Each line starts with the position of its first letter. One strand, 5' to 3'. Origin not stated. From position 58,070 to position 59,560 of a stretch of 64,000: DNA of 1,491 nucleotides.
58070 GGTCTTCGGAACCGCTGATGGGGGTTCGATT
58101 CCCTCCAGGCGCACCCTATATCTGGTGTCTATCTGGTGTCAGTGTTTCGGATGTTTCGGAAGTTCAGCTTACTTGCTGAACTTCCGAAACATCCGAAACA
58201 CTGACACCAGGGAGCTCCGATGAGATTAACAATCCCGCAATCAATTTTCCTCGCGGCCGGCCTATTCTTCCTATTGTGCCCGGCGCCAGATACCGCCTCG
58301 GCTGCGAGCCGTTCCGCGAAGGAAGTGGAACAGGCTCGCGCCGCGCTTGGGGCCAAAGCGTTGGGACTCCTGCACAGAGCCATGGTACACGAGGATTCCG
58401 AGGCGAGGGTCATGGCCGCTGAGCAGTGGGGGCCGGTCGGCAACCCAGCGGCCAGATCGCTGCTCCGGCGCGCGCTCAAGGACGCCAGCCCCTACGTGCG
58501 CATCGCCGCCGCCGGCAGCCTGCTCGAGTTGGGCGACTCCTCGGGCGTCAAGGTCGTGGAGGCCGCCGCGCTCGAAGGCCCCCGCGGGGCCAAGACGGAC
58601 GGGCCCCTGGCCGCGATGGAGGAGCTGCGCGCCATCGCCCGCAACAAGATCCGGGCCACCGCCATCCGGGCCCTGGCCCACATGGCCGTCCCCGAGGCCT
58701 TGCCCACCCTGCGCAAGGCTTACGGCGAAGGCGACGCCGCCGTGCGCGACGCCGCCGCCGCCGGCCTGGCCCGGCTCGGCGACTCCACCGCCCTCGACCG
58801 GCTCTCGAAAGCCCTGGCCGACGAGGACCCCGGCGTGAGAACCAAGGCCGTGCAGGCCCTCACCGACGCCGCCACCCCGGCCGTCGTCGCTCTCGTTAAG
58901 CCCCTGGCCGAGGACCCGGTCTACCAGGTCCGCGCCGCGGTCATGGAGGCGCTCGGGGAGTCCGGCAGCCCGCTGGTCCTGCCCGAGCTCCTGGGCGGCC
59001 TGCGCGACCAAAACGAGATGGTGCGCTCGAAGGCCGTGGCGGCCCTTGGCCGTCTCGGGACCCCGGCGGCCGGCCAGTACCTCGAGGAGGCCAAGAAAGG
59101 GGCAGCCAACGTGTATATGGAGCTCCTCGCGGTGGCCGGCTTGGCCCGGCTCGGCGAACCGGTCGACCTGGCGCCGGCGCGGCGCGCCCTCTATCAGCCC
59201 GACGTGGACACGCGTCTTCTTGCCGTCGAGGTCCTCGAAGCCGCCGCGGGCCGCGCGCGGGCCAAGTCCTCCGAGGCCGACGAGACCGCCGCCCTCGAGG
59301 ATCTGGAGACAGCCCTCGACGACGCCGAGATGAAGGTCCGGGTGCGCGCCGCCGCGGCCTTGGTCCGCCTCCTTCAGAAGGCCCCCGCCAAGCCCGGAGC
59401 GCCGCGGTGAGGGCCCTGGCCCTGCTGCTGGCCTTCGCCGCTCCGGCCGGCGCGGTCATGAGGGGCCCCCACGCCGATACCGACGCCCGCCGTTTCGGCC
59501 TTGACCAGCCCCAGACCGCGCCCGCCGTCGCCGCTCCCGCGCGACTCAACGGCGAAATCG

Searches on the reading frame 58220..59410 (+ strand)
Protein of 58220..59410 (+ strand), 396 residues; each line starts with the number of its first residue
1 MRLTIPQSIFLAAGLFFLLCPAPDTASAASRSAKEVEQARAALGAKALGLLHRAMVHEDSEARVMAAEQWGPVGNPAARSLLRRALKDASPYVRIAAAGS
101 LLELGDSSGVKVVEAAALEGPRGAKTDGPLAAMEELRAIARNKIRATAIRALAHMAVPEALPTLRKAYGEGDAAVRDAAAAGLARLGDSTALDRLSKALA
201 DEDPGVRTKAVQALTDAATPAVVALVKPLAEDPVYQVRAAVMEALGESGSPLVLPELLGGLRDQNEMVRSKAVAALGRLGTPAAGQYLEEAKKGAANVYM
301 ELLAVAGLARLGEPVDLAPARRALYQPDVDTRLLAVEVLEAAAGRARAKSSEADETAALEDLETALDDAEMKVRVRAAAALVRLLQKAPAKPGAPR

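Call 51: find_homologous_proteins(query=window:58220-59410:+, max_evalue=1e-20)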
Query window:58220-59410:+ (396 aa): 26 proteins with E <= 1e-20 among 8000 candidates.
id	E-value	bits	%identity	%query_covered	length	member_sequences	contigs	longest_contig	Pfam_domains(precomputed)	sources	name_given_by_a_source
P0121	4.1e-209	712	100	91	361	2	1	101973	PF21581.4,PF12717.14,PF02985.29,PF03130.23,PF13513.13,PF01602.27,PF13646.13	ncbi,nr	ncbi:MAG: HEAT repeat domain-containing protein [Elusimicrobia bacterium]|nr:HEAT repeat domain-cont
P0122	1.3e-185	635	83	100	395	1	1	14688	PF12717.14,PF02985.29,PF03130.23,PF13513.13,PF01602.27,PF13646.13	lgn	-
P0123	5.6e-158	544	72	100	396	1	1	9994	PF12717.14,PF25786.1,PF02985.29,PF03130.23,PF13513.13,PF13646.13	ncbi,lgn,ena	-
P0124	8.8e-158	543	77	93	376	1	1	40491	PF12717.14,PF02985.29,PF03130.23,PF13513.13,PF01602.27,PF13646.13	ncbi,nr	ncbi:MAG: HEAT repeat domain-containing protein [Elusimicrobia bacterium]|nr:HEAT repeat domain-cont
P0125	4.0e-149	515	70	98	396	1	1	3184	PF12717.14,PF02985.29,PF03130.23,PF13513.13,PF13646.13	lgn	-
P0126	1.4e-143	497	69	99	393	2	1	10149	PF12717.14,PF02985.29,PF03130.23,PF13513.13,PF13646.13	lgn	-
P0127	1.1e-141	491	73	86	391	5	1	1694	PF12717.14,PF02985.29,PF03130.23,PF13513.13,PF01602.27,PF13646.13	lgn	-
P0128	3.5e-137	476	76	83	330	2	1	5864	PF12717.14,PF02985.29,PF03130.23,PF13513.13,PF01602.27,PF13646.13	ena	-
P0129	1.3e-102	362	57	93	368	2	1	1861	PF21581.4,PF12717.14,PF00514.30,PF01347.29,PF02985.29,PF03130.23,PF13513.13,PF01602.27,PF13646.13,PF23227.2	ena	-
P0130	3.7e-100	354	55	94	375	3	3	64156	PF21581.4,PF12717.14,PF01347.29,PF02985.29,PF03130.23,PF13513.13,PF01602.27,PF13646.13,PF23227.2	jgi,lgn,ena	-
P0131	3.0e-99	351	57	89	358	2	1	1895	PF12717.14,PF02985.29,PF03130.23,PF13513.13,PF13646.13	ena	-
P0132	1.8e-94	335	56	88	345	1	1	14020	PF12717.14,PF02985.29,PF03130.23,PF13646.13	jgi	-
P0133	3.2e-93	331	56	88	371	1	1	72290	PF21581.4,PF12717.14,PF02985.29,PF03130.23,PF13513.13,PF01602.27,PF13646.13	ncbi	ncbi:MAG: HEAT repeat domain-containing protein [Elusimicrobiota bacterium]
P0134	3.9e-78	282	55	76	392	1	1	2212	PF12717.14,PF10363.16,PF02985.29,PF03130.23,PF13513.13,PF13646.13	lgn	-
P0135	2.8e-77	279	51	89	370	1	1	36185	PF12717.14,PF02985.29,PF03130.23,PF13513.13,PF13646.13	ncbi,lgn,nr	ncbi:MAG: HEAT repeat domain-containing protein [Elusimicrobia bacterium]|nr:HEAT repeat domain-cont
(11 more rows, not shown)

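Call 52: find_encoding_contigs(protein=P0122, flank=10000, max_places=3)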
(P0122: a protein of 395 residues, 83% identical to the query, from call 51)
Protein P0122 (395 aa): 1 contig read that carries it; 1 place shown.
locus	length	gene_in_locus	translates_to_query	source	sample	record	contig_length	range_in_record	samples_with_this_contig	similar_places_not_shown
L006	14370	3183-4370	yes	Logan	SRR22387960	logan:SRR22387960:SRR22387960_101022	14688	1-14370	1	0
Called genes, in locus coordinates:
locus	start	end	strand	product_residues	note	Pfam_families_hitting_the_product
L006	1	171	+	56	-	?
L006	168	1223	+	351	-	-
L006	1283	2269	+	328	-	PF01571:GCV_T, PF08669:GCV_T_C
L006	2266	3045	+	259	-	PF00106:adh_short, PF08659:KR, PF13561:adh_short_C2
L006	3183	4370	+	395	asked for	PF13513:HEAT_EZ (faint), PF02985:HEAT (faint), PF13646:HEAT_2, PF03130:HEAT_PBS (faint), PF01602:Adaptin_N (faint), PF13646:HEAT_2, PF12717:Cnd1 (weak), PF13646:HEAT_2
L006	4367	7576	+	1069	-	PF07504:FTP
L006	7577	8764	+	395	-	-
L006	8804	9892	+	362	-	-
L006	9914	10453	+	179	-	PF03994:DUF350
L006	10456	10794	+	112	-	-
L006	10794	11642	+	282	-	PF01790:LGT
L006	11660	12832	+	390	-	PF02353:CMAS, PF13489:Methyltransf_23 (weak), PF08241:Methyltransf_11 (weak), PF08242:Methyltransf_12, PF13649:Methyltransf_25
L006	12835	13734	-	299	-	PF11583:AurF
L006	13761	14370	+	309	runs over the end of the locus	?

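Call 53: find_encoding_contigs(protein=P0124, flank=10000, max_places=3)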
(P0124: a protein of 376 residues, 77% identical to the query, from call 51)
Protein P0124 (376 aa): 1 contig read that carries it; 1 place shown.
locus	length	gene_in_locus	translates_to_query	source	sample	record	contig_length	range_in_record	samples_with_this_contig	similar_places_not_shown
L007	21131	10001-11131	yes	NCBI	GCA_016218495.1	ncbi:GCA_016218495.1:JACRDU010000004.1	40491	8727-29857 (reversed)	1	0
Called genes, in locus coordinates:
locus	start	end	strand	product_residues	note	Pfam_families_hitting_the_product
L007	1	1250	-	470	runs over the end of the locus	PF21760:SecD_1st, PF22599:SecDF_P1_head, PF02355:SecD_SecF_C, PF00873:ACR_tran (weak)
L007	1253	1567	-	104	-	PF02699:YajC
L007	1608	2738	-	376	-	PF01702:TGT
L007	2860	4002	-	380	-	PF02547:Queuosine_synth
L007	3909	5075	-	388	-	PF08486:SpoIID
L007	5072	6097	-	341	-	PF05496:RuvB_N, PF00004:AAA, PF07728:AAA_5 (weak), PF17864:AAA_lid_4, PF05491:WHD_RuvB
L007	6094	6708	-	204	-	PF01330:RuvA_N, PF14520:HHH_5, PF07499:RuvA_C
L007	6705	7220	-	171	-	PF02075:RuvC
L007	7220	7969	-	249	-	PF20772:TACO1_YebC_N, PF01709:Transcrip_reg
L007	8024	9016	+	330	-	PF01571:GCV_T, PF08669:GCV_T_C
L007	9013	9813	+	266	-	PF00106:adh_short, PF08659:KR, PF13561:adh_short_C2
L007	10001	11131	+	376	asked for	PF13513:HEAT_EZ (faint), PF13646:HEAT_2, PF01602:Adaptin_N (faint), PF02985:HEAT (faint), PF13646:HEAT_2, PF03130:HEAT_PBS (faint), PF12717:Cnd1 (faint), PF13646:HEAT_2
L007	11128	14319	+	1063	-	PF07504:FTP (weak), PF13860:FlgD_ig (faint)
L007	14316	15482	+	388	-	-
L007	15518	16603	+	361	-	-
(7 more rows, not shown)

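Call 54: find_encoding_contigs(protein=P0121, flank=10000, max_places=3)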
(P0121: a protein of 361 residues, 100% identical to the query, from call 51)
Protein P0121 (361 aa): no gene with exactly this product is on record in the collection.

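Call 67: find_encoding_contigs(protein=P0123, flank=10000, max_places=2)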
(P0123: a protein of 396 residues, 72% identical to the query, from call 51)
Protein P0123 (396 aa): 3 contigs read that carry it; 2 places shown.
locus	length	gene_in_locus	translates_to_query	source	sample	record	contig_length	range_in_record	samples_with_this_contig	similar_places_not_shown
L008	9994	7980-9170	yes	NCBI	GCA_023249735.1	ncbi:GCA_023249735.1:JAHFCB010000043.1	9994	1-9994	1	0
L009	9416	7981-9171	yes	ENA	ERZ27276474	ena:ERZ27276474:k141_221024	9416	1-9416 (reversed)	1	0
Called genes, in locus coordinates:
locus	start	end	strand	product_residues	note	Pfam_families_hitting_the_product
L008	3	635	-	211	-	?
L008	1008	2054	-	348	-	PF02547:Queuosine_synth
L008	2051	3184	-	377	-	PF08486:SpoIID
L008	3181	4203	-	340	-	PF05496:RuvB_N, PF00004:AAA, PF07728:AAA_5, PF17864:AAA_lid_4, PF05491:WHD_RuvB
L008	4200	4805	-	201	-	PF01330:RuvA_N, PF14520:HHH_5 (weak), PF07499:RuvA_C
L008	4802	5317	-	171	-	PF02075:RuvC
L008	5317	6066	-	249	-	PF20772:TACO1_YebC_N, PF01709:Transcrip_reg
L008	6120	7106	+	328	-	PF01571:GCV_T, PF08669:GCV_T_C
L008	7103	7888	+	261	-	PF00106:adh_short, PF08659:KR, PF13561:adh_short_C2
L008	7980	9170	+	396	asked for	PF25786:HEAT_GCN1_C (faint), PF02985:HEAT (faint), PF13646:HEAT_2, PF03130:HEAT_PBS (faint), PF12717:Cnd1 (faint), PF13513:HEAT_EZ (faint), PF13646:HEAT_2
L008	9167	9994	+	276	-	?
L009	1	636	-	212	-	?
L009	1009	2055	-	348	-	PF02547:Queuosine_synth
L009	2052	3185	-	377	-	PF08486:SpoIID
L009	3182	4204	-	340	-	PF05496:RuvB_N, PF00004:AAA, PF07728:AAA_5, PF17864:AAA_lid_4, PF05491:WHD_RuvB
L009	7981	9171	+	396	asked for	PF25786:HEAT_GCN1_C (faint), PF02985:HEAT (faint), PF13646:HEAT_2, PF03130:HEAT_PBS (faint), PF12717:Cnd1 (faint), PF13513:HEAT_EZ (faint), PF13646:HEAT_2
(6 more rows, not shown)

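Call 68: find_encoding_contigs(protein=P0126, flank=10000, max_places=2)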
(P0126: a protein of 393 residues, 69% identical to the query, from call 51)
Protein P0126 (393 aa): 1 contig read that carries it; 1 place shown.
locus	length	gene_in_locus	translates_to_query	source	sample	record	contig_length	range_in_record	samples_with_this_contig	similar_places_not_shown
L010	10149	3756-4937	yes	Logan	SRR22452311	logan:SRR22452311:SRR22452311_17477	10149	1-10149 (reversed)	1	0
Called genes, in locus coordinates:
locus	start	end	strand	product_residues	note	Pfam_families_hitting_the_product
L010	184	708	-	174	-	-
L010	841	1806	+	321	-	PF01571:GCV_T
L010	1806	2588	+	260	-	PF00106:adh_short, PF08659:KR, PF13561:adh_short_C2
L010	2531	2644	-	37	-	-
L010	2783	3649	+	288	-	-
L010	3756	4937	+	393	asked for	PF13513:HEAT_EZ (faint), PF02985:HEAT (faint), PF03130:HEAT_PBS (faint), PF13646:HEAT_2, PF12717:Cnd1 (faint), PF13646:HEAT_2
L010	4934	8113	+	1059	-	PF07504:FTP (weak), PF13860:FlgD_ig (weak)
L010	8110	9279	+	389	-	PF03687:UPF0164 (weak)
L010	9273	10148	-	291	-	?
